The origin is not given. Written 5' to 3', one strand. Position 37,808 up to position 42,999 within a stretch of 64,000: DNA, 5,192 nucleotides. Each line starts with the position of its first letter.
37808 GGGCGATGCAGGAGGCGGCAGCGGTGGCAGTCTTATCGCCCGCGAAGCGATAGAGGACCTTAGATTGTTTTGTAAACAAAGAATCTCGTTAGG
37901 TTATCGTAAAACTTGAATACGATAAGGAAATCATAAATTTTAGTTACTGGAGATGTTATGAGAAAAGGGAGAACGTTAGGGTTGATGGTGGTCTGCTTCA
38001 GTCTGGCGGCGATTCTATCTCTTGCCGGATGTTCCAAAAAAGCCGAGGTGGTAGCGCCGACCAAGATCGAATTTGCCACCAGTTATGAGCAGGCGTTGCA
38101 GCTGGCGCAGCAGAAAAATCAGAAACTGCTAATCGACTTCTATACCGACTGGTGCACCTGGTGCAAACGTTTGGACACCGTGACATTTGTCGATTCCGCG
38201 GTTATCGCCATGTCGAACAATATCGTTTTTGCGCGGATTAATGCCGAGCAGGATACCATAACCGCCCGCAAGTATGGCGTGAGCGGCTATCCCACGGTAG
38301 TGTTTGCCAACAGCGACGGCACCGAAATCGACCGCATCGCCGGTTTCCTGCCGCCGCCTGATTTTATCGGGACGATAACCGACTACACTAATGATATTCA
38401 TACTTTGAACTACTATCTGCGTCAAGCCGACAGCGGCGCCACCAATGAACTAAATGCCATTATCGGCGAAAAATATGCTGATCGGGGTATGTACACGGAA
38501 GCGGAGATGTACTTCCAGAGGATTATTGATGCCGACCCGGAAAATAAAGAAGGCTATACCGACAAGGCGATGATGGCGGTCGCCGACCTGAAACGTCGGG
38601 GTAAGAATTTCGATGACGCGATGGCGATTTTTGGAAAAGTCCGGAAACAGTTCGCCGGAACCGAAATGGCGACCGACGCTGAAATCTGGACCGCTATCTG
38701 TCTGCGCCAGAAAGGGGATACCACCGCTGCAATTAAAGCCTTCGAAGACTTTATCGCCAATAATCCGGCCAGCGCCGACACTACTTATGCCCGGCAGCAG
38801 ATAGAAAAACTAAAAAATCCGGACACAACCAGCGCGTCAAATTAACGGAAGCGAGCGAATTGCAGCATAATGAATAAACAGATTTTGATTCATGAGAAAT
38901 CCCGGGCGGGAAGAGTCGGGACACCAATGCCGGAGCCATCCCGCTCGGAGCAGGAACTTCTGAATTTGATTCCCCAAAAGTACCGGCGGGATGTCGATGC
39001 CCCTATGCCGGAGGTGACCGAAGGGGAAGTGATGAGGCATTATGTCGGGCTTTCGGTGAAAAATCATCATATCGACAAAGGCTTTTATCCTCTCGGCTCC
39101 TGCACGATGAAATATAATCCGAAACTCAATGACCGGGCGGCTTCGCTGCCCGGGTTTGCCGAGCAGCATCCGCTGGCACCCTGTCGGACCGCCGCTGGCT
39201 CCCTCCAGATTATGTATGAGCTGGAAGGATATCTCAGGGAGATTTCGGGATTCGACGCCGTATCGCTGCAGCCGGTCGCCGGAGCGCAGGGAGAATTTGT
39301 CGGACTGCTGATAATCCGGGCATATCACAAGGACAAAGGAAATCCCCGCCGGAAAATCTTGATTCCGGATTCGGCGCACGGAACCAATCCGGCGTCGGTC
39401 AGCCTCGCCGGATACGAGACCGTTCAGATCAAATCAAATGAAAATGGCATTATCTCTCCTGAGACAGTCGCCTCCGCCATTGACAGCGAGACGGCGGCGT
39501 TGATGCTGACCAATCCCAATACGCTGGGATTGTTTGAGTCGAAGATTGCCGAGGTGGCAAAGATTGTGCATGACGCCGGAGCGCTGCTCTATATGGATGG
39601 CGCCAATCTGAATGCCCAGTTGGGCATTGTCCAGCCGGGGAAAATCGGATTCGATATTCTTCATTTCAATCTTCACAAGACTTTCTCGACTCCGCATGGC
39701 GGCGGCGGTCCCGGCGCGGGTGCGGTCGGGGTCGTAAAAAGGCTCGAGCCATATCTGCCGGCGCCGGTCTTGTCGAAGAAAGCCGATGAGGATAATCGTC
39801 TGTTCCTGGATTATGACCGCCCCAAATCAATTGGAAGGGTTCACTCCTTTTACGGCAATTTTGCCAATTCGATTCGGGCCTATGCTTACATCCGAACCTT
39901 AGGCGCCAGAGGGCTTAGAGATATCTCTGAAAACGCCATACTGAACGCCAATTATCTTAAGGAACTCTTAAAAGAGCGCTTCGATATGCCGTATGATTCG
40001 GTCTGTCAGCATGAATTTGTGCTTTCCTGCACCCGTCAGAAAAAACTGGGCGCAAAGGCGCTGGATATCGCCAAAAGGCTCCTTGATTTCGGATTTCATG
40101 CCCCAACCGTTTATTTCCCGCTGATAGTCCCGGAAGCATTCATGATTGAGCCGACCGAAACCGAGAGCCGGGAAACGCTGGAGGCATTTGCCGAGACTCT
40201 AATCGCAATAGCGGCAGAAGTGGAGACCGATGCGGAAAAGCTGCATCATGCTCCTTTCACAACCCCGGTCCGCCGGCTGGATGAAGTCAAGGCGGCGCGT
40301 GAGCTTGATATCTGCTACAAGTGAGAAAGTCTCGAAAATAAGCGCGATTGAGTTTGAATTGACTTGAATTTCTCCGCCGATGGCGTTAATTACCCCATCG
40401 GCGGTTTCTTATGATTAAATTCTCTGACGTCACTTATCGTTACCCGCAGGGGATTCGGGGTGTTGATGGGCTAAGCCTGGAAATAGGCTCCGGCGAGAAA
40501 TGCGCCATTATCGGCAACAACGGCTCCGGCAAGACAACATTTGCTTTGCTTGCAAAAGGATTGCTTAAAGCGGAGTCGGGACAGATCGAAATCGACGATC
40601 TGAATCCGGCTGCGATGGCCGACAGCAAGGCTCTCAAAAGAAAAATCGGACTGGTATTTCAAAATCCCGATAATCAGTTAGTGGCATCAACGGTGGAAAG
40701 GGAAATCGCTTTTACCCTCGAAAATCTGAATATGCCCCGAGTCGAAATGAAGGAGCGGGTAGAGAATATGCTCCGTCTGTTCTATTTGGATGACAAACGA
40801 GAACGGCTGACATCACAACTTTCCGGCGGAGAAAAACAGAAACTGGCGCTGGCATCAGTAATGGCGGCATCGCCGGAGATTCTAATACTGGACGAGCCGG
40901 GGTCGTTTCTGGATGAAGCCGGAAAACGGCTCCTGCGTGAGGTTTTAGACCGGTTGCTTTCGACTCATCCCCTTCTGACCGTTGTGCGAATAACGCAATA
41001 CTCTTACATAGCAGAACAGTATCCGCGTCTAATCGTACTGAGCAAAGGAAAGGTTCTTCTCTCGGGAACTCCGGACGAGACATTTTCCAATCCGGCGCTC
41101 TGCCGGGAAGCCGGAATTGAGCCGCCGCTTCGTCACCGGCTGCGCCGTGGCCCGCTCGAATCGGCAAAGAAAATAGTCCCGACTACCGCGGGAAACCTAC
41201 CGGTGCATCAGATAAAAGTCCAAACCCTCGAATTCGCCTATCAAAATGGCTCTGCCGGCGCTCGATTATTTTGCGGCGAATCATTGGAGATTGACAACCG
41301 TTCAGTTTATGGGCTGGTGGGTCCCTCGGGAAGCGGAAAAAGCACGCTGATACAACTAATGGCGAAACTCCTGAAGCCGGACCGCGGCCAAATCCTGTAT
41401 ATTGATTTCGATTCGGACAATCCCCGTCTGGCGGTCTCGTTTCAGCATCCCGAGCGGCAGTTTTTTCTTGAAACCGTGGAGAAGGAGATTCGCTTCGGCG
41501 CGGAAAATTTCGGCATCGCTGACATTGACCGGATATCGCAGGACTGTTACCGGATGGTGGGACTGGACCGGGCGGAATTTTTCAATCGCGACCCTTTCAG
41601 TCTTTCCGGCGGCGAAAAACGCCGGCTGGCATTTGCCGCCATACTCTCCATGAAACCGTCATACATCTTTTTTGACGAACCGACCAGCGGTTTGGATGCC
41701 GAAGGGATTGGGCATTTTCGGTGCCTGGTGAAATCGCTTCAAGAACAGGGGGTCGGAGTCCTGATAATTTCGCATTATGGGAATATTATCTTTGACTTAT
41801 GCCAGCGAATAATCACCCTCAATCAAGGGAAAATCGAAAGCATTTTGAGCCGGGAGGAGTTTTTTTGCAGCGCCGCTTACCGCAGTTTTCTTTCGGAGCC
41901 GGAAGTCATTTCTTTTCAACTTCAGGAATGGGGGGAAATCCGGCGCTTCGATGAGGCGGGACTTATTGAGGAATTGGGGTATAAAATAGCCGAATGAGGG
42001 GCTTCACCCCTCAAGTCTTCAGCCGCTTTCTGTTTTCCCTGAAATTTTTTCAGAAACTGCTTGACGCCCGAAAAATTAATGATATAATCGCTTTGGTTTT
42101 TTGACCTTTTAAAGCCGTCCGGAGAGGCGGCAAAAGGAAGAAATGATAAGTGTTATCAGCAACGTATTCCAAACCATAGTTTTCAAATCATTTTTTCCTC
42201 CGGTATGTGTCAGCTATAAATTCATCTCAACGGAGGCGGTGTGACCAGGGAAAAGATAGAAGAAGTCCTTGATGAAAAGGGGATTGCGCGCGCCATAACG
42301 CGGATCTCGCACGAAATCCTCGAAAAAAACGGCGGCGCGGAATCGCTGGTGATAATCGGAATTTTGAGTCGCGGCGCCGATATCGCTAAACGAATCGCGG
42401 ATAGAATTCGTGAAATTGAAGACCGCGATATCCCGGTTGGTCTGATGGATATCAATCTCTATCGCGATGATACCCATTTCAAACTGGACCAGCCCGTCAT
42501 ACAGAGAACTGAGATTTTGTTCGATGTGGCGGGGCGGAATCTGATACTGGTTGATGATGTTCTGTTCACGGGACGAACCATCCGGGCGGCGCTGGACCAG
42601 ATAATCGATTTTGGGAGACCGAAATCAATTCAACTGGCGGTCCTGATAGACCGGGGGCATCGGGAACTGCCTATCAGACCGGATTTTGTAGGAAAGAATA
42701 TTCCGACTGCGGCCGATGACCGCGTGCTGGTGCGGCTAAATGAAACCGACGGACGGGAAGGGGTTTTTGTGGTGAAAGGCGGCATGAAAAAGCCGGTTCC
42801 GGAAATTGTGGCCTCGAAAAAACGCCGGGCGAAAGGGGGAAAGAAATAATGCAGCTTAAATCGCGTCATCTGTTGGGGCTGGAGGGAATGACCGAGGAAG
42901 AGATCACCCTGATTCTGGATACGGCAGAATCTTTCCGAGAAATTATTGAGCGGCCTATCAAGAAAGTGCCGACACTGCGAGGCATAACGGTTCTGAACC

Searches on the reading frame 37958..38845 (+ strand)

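Call 102: search_protein_families(library=pfam, proteins=[window:37958-38845:+], max_evalue=0.00001)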
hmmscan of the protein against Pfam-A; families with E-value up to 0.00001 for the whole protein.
window:37958-38845:+ (295 aa): 8 families
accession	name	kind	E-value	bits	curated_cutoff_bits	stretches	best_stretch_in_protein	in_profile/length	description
PF00085.26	Thioredoxin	-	5.8e-15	55.6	23.5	1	51-130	15-91/103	Thioredoxin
PF13098.12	Thioredoxin_2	-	5.5e-13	49.6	27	1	50-137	1-101/104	Thioredoxin-like domain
PF13899.12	Thioredoxin_7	-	1.2e-11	45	27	1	41-117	4-81/83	Thioredoxin-like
PF13174.12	TPR_6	-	1.2e-10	41.7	26.3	0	241-272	2-33/33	Tetratricopeptide repeat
PF13428.12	TPR_14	-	1.9e-08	34.6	23.5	0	244-278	6-40/44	Tetratricopeptide repeat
PF13432.12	TPR_16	-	6.5e-07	30.1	32.7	0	209-272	4-64/65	Tetratricopeptide repeat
PF00515.34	TPR_1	-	3.3e-06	27.1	27.8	0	169-196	7-34/34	Tetratricopeptide repeat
PF07719.23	TPR_2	-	7.4e-06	26.1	27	0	169-196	7-34/34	Tetratricopeptide repeat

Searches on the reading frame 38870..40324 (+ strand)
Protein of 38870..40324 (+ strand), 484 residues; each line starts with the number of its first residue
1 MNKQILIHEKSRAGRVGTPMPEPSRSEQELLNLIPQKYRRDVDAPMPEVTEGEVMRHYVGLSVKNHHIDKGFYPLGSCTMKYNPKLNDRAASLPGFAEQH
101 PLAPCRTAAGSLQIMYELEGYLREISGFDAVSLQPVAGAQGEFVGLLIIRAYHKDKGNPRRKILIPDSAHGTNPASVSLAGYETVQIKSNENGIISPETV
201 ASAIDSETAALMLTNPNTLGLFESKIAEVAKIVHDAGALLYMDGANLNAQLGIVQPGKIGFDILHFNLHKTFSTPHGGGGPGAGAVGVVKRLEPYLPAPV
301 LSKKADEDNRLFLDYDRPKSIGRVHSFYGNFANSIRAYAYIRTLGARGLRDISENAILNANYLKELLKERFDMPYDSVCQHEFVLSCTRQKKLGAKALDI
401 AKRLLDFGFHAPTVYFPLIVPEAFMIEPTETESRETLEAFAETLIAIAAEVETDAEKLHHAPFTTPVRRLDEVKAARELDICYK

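Call 88: search_protein_families(library=pfam, proteins=[window:38870-40324:+], max_evalue=0.00001)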
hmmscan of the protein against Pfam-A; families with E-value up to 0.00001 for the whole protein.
window:38870-40324:+ (484 aa): 3 families
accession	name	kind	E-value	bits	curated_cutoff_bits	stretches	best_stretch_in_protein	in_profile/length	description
PF21478.3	GcvP2_C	-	3.5e-28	98.4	27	1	353-454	2-105/122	Glycine dehydrogenase, C-terminal domain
PF02347.22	GDC-P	-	2.1e-09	37.2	26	1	32-384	29-378/429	Glycine cleavage system P-protein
PF00266.25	Aminotran_5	-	4e-09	36.4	21.5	1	148-277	77-207/371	Aminotransferase class-V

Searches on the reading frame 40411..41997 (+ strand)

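Call 88: search_protein_families(library=pfam, proteins=[window:40411-41997:+], max_evalue=0.00001)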
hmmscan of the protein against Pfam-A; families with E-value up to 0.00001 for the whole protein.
window:40411-41997:+ (528 aa): 10 families
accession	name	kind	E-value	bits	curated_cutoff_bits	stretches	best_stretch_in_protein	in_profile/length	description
PF00005.33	ABC_tran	-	2.2e-52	177.8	25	2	19-163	2-135/137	ABC transporter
PF13304.12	AAA_21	-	1.5e-17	65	27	0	300-372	2-70/304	AAA domain, putative AbiEii toxin, Type IV TA system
PF02463.25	SMC_N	-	4.6e-14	52.8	40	1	31-182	27-186/220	RecF/RecN/SMC N terminal domain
PF13555.12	AAA_29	-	3.8e-10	39.8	27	0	287-325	12-50/61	P-loop containing region of AAA domain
PF13173.12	AAA_14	-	1.6e-08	35.1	27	0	297-355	2-57/129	AAA domain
PF13401.12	AAA_22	-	2e-07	31.8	27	0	297-337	5-45/130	AAA domain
PF13191.12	AAA_16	-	6.4e-07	30.5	32.6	0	302-423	29-140/167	AAA ATPase domain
PF12775.13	AAA_7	-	1.9e-06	28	25.8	0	27-113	32-116/181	P-loop containing dynein motor region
PF13479.12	AAA_24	-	7.2e-06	26.4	27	0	29-49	3-23/195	AAA domain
PF07728.20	AAA_5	-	8.2e-06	26.3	22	0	302-333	4-33/139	AAA domain (dynein-related subfamily)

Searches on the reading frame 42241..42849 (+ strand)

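Call 88: search_protein_families(library=pfam, proteins=[window:42241-42849:+], max_evalue=0.00001)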
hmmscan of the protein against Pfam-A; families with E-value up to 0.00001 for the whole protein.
window:42241-42849:+ (202 aa): 1 family
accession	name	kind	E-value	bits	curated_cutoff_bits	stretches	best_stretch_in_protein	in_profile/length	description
PF00156.33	Pribosyltran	-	1.2e-24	86.9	26.3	1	7-152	3-141/158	Phosphoribosyl transferase domain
